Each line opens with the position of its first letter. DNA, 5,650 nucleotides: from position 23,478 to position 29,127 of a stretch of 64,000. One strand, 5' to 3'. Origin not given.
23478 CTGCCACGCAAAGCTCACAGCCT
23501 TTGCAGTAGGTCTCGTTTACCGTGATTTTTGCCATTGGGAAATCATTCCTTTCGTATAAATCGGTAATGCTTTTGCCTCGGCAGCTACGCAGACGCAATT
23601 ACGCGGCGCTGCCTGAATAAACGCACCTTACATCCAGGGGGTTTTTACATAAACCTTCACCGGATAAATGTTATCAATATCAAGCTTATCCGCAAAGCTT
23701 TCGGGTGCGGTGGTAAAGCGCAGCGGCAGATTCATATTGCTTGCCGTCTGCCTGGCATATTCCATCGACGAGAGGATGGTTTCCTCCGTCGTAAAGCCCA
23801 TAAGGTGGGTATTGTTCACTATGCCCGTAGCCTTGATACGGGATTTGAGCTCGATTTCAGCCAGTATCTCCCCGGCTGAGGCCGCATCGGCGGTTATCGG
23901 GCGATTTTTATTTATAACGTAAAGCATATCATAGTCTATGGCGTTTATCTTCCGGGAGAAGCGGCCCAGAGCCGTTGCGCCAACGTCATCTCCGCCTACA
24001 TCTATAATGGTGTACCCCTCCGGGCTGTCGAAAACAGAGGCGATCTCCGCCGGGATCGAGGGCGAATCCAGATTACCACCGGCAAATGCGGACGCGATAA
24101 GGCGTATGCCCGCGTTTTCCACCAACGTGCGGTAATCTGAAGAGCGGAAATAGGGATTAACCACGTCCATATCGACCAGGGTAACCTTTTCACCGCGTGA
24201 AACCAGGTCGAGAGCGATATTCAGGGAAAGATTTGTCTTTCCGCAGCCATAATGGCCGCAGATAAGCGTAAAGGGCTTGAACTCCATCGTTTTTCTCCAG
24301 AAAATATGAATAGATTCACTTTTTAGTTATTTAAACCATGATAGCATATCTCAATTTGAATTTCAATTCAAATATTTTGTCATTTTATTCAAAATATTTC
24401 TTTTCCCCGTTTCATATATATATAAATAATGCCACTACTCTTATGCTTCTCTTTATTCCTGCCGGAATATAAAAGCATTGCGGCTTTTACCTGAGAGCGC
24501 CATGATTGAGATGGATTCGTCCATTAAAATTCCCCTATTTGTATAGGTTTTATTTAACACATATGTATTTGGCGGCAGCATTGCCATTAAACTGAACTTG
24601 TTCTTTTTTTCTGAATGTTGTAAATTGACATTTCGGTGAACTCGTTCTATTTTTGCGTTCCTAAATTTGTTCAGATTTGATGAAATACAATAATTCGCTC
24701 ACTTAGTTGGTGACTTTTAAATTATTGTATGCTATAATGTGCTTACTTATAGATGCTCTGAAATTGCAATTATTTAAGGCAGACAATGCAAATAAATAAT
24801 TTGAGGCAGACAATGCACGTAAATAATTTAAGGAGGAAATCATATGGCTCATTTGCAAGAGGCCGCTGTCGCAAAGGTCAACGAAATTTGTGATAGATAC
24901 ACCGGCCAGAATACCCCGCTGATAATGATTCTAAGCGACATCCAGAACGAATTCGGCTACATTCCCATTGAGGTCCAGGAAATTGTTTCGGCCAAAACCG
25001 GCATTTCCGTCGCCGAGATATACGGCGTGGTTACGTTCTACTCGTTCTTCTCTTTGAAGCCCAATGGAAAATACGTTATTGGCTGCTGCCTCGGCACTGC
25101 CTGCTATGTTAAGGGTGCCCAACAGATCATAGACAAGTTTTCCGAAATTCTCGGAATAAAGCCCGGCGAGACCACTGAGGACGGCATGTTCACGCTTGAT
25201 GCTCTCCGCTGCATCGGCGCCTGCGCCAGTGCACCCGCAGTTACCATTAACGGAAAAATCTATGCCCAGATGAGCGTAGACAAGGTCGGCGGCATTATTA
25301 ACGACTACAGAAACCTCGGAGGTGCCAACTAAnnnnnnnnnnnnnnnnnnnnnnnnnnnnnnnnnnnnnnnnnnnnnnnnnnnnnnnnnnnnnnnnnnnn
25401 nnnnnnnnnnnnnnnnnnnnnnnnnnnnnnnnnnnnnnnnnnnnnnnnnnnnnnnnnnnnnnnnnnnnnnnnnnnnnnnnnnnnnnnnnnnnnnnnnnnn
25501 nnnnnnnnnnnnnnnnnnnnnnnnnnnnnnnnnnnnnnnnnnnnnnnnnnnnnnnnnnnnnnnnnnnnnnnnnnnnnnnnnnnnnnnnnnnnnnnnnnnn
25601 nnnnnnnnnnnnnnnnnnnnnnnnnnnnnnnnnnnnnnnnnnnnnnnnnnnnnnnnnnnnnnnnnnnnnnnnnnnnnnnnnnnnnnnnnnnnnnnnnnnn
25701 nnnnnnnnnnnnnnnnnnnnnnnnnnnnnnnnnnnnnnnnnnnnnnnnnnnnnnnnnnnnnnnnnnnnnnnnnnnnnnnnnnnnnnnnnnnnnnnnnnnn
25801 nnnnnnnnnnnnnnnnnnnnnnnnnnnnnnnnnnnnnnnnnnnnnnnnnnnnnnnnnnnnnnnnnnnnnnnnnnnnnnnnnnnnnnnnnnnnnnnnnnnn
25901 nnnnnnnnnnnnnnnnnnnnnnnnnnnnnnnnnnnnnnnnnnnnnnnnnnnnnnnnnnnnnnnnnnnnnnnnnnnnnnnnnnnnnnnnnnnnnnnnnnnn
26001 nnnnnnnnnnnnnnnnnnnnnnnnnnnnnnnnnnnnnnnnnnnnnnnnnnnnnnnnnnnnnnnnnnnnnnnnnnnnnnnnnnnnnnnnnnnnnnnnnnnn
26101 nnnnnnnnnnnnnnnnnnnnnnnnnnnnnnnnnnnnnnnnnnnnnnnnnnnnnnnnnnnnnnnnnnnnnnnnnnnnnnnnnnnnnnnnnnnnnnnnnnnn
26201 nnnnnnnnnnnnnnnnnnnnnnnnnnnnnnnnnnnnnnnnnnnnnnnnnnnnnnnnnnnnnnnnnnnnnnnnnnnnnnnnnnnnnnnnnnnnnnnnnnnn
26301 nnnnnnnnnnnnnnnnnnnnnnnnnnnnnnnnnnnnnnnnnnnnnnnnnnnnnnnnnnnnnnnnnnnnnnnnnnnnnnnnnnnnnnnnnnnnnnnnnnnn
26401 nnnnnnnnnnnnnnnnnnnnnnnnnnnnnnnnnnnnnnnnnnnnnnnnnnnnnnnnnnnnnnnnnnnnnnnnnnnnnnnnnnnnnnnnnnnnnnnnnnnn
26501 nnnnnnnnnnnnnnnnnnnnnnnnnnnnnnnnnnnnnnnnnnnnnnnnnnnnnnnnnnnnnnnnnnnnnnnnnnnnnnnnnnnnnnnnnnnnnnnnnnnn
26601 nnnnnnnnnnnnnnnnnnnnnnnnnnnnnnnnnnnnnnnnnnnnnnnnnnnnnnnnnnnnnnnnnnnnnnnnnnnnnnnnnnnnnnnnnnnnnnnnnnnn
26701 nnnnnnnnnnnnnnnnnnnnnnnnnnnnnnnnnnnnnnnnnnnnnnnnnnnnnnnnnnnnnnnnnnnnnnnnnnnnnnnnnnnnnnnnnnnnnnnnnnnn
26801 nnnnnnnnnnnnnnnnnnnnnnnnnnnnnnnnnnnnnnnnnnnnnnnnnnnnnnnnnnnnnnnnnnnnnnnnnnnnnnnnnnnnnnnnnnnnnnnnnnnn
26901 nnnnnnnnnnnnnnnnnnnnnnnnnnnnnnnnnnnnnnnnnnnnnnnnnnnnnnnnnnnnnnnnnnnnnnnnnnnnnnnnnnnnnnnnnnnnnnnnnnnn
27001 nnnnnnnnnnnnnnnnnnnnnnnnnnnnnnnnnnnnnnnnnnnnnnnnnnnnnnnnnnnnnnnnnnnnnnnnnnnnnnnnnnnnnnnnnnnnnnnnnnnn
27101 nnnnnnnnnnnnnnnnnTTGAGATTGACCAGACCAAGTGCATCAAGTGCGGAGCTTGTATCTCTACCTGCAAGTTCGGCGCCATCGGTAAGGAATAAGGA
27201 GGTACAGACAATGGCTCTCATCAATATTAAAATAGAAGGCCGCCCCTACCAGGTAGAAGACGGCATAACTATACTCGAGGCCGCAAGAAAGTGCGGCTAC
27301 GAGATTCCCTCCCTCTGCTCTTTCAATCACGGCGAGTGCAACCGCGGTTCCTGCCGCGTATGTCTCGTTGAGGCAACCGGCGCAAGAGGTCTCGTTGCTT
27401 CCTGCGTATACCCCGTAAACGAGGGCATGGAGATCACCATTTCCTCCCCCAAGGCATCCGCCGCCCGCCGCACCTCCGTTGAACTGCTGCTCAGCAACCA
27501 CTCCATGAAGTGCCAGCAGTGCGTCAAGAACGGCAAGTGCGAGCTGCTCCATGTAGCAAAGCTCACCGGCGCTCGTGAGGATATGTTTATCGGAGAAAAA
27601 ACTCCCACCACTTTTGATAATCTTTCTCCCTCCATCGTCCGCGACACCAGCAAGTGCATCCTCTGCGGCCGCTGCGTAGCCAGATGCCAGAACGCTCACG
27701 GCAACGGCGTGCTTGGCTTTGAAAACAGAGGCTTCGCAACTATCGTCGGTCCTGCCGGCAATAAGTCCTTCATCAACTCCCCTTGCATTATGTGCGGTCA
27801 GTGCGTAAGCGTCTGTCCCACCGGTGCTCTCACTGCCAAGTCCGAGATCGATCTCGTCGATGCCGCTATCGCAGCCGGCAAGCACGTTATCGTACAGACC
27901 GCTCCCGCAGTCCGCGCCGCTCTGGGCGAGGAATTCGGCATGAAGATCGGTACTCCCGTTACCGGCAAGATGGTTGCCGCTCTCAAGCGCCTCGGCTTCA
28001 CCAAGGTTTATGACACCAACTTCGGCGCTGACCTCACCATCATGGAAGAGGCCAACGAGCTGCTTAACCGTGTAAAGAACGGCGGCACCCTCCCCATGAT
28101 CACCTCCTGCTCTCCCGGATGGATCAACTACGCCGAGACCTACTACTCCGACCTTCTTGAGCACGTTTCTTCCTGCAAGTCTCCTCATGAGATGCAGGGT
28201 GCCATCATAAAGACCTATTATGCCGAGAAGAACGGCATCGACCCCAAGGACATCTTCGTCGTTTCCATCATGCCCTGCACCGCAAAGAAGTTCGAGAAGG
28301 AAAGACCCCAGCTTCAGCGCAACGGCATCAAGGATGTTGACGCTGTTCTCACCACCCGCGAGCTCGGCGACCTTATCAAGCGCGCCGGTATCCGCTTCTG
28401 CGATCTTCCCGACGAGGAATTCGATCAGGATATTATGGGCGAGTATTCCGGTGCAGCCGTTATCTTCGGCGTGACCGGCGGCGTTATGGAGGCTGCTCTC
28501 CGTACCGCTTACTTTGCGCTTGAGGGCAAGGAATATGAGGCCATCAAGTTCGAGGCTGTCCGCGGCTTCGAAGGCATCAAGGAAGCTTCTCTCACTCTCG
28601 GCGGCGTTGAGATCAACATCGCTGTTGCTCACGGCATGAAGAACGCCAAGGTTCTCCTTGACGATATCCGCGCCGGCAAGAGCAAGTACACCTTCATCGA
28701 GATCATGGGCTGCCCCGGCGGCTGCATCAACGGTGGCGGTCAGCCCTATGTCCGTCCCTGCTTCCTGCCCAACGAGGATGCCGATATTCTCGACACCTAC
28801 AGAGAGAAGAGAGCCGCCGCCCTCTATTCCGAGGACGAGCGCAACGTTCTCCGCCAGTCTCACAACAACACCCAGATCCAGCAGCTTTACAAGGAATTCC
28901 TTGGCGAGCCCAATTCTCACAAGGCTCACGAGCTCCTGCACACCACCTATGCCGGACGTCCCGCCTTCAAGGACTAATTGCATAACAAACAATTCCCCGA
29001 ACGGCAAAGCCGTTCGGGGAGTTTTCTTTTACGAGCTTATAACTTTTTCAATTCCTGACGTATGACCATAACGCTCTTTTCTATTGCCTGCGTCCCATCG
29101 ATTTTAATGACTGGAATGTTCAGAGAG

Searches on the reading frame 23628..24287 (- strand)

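Call 59: search_protein_families(library=pfam, max_evalue=0.00001, proteins=[window:23628-24287:-])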
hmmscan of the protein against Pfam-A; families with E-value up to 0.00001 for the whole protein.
window:23628-24287:- (219 aa): 1 family
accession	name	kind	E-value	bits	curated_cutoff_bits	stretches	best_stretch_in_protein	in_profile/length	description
PF01656.29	CbiA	-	5.3e-06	26.9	25.4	1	14-160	9-82/125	CobQ/CobB/MinD/ParA nucleotide binding domain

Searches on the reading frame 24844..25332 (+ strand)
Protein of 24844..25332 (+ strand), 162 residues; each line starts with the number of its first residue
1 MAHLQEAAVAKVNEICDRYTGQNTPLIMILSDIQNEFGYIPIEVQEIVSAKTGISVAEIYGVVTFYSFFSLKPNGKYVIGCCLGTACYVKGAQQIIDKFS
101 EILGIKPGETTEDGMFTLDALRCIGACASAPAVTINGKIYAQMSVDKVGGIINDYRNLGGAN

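Call 59: search_protein_families(library=pfam, max_evalue=0.00001, proteins=[window:24844-25332:+])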
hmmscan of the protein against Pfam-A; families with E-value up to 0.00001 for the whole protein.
window:24844-25332:+ (162 aa): 1 family
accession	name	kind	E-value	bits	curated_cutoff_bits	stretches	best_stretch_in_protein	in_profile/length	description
PF01257.25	2Fe-2S_thioredx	-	1.3e-49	168.2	24.8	1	13-156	2-145/145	Thioredoxin-like [2Fe-2S] ferredoxin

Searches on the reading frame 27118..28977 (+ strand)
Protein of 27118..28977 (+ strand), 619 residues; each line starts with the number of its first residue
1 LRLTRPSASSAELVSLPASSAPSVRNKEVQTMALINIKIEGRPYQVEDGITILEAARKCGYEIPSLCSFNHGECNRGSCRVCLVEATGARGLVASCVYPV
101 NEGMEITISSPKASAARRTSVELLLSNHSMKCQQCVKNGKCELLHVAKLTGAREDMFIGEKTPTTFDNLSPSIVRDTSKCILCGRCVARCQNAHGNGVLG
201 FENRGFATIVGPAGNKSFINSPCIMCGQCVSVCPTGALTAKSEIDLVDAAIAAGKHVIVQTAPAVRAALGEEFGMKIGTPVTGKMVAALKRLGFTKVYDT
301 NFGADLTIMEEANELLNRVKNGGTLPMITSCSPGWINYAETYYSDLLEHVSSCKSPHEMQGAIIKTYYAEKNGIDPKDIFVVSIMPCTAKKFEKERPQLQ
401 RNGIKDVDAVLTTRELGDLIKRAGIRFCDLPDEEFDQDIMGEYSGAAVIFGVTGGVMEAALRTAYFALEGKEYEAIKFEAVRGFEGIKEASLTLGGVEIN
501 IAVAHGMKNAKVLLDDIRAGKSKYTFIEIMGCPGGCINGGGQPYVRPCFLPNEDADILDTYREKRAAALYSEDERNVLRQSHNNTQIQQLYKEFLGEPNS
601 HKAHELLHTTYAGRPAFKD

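Call 59: search_protein_families(library=pfam, max_evalue=0.00001, proteins=[window:27118-28977:+])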
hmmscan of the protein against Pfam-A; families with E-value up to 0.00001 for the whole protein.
window:27118-28977:+ (619 aa): 9 families
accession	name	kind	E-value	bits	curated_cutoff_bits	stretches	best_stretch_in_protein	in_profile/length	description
PF02906.19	Fe_hyd_lg_C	-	9.6e-101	337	22.1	1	255-540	1-245/245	Iron only hydrogenase large subunit, C-terminal domain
PF02256.22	Fe_hyd_SSU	-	3.6e-25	88.2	24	1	560-612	2-54/56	Iron hydrogenase small subunit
PF13510.11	Fer2_4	-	1.6e-17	63.7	22.8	1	35-108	4-79/82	2Fe-2S iron-sulfur cluster binding domain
PF10588.14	NADH-G_4Fe-4S_3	-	6.1e-10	38.9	27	1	117-153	1-37/40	NADH-ubiquinone oxidoreductase-G iron-sulfur binding region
PF00037.32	Fer4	-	1.1e-08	35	21.1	1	222-239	7-24/24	4Fe-4S binding domain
PF12838.12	Fer4_7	-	4.8e-08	33.8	27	1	179-237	1-52/52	4Fe-4S dicluster domain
PF13187.11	Fer4_9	-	5e-08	33.3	27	0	221-237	35-51/52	4Fe-4S dicluster domain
PF13237.11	Fer4_10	-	6.2e-08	32.9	25.5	1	173-234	2-53/53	4Fe-4S dicluster domain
PF22117.2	Fer4_Nqo3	-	8.9e-07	29.4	27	1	171-239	2-67/67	NADH-quinone oxidoreductase subunit 3, ferredoxin-like domain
